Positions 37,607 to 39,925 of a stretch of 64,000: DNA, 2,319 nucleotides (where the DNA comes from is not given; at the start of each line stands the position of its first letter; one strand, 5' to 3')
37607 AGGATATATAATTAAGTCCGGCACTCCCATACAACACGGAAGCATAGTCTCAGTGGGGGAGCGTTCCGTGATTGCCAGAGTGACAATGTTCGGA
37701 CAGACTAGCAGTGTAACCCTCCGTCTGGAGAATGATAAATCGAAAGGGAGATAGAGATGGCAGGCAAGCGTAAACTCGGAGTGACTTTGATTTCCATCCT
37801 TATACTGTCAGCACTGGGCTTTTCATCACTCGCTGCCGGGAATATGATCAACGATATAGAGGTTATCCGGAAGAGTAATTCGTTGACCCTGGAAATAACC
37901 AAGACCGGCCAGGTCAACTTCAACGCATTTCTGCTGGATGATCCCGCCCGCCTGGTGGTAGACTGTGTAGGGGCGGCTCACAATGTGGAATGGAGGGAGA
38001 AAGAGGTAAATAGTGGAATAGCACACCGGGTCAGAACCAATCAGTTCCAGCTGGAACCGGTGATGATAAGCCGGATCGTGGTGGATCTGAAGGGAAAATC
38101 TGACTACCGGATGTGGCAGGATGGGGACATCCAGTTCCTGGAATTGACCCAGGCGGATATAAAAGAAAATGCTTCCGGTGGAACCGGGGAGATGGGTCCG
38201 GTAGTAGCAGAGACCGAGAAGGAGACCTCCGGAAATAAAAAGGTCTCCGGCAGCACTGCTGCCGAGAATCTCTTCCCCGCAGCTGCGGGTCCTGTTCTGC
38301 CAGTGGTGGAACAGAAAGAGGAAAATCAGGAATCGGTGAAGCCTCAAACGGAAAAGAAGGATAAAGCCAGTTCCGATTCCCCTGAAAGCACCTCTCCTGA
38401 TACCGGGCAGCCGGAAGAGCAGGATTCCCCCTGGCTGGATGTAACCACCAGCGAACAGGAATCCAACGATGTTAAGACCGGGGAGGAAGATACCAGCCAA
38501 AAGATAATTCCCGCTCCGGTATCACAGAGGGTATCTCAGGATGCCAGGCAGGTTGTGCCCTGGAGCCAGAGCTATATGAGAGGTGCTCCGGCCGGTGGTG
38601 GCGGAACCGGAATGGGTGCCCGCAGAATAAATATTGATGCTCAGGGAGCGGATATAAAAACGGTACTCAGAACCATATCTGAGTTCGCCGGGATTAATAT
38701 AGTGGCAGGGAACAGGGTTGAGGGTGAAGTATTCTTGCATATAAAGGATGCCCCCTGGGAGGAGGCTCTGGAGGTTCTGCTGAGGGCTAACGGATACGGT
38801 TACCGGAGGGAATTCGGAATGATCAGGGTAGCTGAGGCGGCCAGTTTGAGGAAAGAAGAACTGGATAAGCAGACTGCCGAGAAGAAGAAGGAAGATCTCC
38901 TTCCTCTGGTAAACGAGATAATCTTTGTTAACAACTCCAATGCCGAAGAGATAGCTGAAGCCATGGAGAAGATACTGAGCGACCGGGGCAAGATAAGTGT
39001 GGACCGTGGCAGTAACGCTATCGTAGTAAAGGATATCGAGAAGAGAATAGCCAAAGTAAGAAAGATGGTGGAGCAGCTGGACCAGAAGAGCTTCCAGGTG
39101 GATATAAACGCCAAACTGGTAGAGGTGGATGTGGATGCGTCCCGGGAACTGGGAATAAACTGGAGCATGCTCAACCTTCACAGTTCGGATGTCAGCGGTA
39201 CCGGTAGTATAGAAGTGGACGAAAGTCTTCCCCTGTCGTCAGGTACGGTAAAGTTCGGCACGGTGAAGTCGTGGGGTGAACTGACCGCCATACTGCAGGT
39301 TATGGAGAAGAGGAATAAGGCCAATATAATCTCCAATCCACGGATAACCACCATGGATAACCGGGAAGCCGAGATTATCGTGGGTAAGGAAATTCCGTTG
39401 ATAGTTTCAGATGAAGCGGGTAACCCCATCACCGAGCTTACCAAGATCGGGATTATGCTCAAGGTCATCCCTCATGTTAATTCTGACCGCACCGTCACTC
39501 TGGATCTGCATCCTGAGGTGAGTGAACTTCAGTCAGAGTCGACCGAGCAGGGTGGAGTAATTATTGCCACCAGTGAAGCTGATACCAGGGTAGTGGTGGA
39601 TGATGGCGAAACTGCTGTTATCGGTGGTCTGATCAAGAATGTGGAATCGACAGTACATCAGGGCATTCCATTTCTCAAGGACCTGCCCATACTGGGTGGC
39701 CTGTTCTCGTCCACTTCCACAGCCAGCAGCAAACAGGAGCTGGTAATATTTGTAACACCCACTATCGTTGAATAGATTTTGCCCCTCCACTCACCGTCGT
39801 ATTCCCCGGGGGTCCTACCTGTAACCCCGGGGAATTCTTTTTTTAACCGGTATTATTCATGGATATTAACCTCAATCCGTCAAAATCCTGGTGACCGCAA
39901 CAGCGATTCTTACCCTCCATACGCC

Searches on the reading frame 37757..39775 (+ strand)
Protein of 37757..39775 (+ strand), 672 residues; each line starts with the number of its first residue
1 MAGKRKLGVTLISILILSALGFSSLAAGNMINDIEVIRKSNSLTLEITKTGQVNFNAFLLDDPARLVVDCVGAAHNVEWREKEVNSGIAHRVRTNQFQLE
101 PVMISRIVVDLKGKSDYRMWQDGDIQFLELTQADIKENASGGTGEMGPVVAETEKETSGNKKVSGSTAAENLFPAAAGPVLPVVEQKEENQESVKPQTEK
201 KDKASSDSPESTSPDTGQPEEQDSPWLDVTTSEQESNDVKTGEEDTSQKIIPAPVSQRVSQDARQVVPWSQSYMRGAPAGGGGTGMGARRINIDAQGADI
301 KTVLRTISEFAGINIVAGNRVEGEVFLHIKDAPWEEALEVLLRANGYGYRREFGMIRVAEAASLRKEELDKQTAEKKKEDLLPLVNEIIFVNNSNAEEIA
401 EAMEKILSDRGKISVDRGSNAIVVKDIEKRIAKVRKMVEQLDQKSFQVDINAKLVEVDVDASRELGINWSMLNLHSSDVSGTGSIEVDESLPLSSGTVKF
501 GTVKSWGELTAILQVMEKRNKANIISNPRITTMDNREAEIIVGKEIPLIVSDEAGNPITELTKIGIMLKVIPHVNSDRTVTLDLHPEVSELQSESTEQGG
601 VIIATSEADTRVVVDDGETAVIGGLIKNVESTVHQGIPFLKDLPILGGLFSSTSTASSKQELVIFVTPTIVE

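Call 9: search_protein_families(library=pfam, proteins=[window:37757-39775:+])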
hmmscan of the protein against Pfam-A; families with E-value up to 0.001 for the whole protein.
window:37757-39775:+ (672 aa): 5 families
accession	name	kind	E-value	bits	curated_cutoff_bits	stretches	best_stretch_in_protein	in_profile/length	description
PF00263.26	Secretin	-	3.8e-46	157.2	27.5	1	516-672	2-169/169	Bacterial type II and III secretion system protein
PF03958.22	Secretin_N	-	3.1e-12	47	28.2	1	388-445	3-67/69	Bacterial type II/III secretion system short domain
PF11741.13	AMIN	-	3.5e-07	30.7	20.5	1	33-118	1-88/101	AMIN domain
PF07660.19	STN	-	4.5e-07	30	28.4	1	314-358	2-49/52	Secretin and TonB N terminus short domain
PF21305.2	type_II_gspD_N0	-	1.9e-05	24.9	27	1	295-348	3-60/71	GspD-like, N0 domain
